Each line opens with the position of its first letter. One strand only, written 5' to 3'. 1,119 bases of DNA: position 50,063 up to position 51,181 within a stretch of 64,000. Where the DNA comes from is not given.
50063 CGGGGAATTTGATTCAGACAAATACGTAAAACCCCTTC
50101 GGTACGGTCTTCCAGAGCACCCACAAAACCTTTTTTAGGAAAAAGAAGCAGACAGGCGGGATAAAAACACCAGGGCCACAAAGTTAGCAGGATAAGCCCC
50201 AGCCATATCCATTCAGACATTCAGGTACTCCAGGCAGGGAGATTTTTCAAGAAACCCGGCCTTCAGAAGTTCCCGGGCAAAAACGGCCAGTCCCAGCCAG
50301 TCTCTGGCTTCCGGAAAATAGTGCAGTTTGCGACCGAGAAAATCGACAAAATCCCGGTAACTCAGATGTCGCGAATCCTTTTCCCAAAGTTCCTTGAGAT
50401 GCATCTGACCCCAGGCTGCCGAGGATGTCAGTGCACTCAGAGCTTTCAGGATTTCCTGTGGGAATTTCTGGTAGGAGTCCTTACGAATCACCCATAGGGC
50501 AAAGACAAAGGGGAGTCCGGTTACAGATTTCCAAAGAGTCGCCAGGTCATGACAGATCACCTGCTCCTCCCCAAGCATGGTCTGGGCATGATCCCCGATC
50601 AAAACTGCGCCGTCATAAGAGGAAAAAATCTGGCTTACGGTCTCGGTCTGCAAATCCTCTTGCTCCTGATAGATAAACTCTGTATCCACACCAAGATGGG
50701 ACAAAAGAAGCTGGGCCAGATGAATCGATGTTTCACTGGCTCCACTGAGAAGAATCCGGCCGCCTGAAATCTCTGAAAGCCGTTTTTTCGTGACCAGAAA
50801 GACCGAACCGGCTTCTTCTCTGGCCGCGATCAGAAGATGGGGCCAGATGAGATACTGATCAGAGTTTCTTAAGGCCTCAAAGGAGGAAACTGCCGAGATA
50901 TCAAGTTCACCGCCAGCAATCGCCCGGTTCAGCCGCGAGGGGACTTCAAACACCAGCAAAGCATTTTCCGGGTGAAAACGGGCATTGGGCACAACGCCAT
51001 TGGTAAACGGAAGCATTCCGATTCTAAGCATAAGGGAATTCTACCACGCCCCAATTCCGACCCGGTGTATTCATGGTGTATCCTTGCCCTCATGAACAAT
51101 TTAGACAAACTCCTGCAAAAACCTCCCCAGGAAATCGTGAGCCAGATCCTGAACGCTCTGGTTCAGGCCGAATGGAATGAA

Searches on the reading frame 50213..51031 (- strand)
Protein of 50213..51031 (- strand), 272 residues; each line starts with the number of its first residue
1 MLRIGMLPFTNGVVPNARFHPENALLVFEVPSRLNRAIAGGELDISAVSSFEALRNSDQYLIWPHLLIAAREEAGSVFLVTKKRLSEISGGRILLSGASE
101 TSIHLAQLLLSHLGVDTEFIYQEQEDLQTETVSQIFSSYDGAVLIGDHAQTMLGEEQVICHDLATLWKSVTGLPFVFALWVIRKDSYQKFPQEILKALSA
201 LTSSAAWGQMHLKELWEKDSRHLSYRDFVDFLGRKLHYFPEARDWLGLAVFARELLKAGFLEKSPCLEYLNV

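Call 7: search_protein_families(library=pfam, proteins=[window:50213-51031:-], max_evalue=0.001)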
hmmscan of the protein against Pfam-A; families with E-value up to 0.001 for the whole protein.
window:50213-51031:- (272 aa): 2 families
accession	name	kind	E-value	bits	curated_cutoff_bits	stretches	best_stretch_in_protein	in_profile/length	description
PF02621.19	VitK2_biosynth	-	1.4e-44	152.9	26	1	2-227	1-222/252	Menaquinone biosynthesis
PF12974.12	Phosphonate-bd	-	8.7e-06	25.7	27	1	34-210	42-224/242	ABC transporter, phosphonate, periplasmic substrate-binding protein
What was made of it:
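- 50213..51031 (-): Divergent neighbour, an MqnA-like menaquinone biosynthesis protein. It is syntenic with the fusion in all related loci and is context only. Pfam VitK2_biosynth at 152.9 bits (call 7).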

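Call 34: search_protein_families(library=ncbifam, proteins=[window:50213-51031:-], max_evalue=0.01)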
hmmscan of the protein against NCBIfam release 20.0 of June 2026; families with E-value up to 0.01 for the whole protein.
window:50213-51031:- (272 aa): 1 family
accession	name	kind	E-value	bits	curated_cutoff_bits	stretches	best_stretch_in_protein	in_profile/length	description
NF008553.0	PRK11480.1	equivalog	0.00048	19.4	490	1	28-224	58-250/320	taurine ABC transporter substrate-binding protein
